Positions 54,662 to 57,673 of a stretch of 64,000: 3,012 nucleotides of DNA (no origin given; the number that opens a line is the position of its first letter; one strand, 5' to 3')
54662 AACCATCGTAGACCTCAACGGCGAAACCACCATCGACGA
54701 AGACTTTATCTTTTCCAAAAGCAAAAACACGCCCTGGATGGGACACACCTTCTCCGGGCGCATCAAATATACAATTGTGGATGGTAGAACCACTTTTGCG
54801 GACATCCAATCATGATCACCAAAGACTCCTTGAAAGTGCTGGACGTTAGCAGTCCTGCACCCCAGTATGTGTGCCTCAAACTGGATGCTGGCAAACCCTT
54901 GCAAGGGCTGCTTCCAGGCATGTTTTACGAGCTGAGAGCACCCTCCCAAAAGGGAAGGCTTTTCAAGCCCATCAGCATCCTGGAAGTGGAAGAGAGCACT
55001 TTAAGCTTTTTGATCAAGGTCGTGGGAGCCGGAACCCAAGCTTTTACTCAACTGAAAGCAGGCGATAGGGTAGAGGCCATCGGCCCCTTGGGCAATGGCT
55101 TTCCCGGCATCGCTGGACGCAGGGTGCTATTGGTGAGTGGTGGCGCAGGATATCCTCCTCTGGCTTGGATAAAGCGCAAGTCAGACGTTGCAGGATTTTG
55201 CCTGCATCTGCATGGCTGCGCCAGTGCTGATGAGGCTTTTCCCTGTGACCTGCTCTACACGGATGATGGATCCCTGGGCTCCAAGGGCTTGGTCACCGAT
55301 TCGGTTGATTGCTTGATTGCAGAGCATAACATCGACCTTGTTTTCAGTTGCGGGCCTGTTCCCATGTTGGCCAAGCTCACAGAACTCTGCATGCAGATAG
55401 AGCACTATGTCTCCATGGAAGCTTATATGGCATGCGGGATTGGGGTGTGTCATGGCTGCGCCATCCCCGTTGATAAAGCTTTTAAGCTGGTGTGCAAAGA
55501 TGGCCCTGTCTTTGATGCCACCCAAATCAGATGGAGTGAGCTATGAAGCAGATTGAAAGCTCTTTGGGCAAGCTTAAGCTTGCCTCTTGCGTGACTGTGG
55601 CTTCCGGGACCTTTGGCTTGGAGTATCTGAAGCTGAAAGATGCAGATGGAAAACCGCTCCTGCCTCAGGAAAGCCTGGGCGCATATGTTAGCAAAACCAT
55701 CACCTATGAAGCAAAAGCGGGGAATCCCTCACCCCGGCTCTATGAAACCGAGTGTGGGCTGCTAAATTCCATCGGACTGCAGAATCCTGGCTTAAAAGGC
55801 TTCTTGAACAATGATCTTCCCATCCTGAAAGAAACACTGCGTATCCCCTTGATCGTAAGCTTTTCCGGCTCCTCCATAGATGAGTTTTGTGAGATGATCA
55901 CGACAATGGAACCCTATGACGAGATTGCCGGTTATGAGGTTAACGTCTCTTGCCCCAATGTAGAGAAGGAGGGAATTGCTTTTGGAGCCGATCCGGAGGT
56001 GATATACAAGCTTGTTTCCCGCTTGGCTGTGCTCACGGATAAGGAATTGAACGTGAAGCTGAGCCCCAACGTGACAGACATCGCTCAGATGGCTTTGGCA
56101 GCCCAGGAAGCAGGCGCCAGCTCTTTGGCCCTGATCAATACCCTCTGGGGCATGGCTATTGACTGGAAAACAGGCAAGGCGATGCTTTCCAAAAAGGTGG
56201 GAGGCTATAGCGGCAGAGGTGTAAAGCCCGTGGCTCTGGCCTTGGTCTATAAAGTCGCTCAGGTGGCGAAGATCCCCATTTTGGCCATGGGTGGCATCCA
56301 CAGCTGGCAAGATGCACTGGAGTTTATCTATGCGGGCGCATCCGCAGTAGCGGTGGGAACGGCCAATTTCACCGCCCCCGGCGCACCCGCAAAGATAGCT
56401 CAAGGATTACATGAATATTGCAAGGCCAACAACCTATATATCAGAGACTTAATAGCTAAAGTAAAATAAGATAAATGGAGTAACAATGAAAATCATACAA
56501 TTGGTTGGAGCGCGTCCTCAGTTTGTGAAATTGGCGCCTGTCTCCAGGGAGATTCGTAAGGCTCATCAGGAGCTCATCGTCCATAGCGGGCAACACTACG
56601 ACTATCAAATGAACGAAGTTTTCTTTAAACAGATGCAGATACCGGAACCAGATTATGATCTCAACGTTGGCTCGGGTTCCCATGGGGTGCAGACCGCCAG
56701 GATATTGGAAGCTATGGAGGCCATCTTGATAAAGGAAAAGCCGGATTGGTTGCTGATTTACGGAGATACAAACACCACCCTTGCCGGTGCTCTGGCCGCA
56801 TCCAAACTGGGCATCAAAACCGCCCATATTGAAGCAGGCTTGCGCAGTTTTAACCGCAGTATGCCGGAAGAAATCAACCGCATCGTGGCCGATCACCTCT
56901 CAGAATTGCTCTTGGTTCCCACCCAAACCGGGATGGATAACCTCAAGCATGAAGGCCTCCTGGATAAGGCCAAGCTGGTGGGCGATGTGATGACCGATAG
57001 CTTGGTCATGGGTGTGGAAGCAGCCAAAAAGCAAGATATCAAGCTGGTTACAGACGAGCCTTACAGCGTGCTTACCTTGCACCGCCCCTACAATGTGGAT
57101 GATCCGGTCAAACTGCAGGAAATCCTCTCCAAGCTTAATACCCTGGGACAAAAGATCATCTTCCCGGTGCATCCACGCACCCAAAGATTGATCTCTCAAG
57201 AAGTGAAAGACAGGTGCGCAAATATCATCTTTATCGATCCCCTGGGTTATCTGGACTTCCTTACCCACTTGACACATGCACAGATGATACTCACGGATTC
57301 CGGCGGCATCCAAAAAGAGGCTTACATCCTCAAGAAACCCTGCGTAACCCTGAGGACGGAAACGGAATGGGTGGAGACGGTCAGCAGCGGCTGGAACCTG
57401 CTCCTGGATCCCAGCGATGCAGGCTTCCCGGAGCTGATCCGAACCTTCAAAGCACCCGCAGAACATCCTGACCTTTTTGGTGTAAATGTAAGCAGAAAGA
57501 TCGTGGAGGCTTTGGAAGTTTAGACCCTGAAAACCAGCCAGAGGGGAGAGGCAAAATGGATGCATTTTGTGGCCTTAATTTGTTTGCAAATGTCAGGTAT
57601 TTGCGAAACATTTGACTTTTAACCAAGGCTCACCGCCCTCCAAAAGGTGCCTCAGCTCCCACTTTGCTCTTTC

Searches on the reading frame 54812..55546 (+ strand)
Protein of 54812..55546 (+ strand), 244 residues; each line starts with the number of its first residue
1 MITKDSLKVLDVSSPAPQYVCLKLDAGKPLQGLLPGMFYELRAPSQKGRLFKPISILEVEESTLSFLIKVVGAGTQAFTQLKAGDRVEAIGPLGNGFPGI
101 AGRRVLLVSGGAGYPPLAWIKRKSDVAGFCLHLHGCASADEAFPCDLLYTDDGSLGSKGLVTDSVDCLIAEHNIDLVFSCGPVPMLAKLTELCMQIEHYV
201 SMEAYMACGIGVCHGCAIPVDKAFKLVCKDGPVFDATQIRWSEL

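Call 12: search_protein_families(library=pfam, proteins=[window:54812-55546:+])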
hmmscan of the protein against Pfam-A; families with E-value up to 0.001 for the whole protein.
window:54812-55546:+ (244 aa): 2 families
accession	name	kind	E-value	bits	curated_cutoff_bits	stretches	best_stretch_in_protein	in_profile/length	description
PF10418.14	DHODB_Fe-S_bind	-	2.5e-15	56.4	23.9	1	203-239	1-40/41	Iron-sulfur cluster binding domain of dihydroorotate dehydrogenase B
PF00970.30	FAD_binding_6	-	5.4e-05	23.9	21.1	1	20-95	17-96/99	Oxidoreductase FAD-binding domain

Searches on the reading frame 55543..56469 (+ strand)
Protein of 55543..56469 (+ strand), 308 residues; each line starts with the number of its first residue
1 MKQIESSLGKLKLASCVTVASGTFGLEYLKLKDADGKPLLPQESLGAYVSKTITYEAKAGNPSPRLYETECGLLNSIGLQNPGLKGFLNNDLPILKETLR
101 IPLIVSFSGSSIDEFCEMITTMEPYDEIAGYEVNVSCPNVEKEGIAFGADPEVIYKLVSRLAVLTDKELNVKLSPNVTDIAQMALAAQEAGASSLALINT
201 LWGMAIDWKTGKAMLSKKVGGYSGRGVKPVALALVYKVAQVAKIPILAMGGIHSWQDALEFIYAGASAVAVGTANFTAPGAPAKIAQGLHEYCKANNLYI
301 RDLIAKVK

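Call 12: search_protein_families(library=pfam, proteins=[window:55543-56469:+])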
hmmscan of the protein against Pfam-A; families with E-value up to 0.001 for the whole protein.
window:55543-56469:+ (308 aa): 4 families
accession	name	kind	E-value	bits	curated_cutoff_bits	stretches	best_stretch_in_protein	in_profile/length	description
PF01180.27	DHO_dh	-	7.3e-66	222.8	27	1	11-291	9-289/291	Dihydroorotate dehydrogenase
PF03060.21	NMO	-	1.6e-06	28.2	28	1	218-284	166-234/331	Nitronate monooxygenase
PF01207.24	Dus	-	2.1e-06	27.5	20.4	1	101-301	54-242/311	Dihydrouridine synthase (Dus)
PF00977.27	His_biosynth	-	6.7e-05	22.9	23.6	1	229-287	59-117/228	Histidine biosynthesis protein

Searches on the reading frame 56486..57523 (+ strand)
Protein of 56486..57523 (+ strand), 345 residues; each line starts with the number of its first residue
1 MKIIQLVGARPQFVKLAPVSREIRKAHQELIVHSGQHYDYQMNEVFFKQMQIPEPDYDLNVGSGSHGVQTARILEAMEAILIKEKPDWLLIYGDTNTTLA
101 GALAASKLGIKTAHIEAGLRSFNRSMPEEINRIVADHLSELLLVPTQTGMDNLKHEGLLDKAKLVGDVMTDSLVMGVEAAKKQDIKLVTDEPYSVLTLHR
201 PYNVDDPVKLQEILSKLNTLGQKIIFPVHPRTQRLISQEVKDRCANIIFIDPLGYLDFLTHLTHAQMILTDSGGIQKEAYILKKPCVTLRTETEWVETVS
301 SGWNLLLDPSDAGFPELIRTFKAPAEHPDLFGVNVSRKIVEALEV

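Call 12: search_protein_families(library=pfam, proteins=[window:56486-57523:+])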
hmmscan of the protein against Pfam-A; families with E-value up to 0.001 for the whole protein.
window:56486-57523:+ (345 aa): 2 families
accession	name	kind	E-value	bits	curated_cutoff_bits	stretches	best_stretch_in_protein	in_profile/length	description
PF02350.25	Epimerase_2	-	5.2e-97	325.2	30.6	1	26-319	6-314/347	UDP-N-acetylglucosamine 2-epimerase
PF07992.20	Pyr_redox_2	-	0.00034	20.6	26.1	1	65-141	121-196/291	Pyridine nucleotide-disulphide oxidoreductase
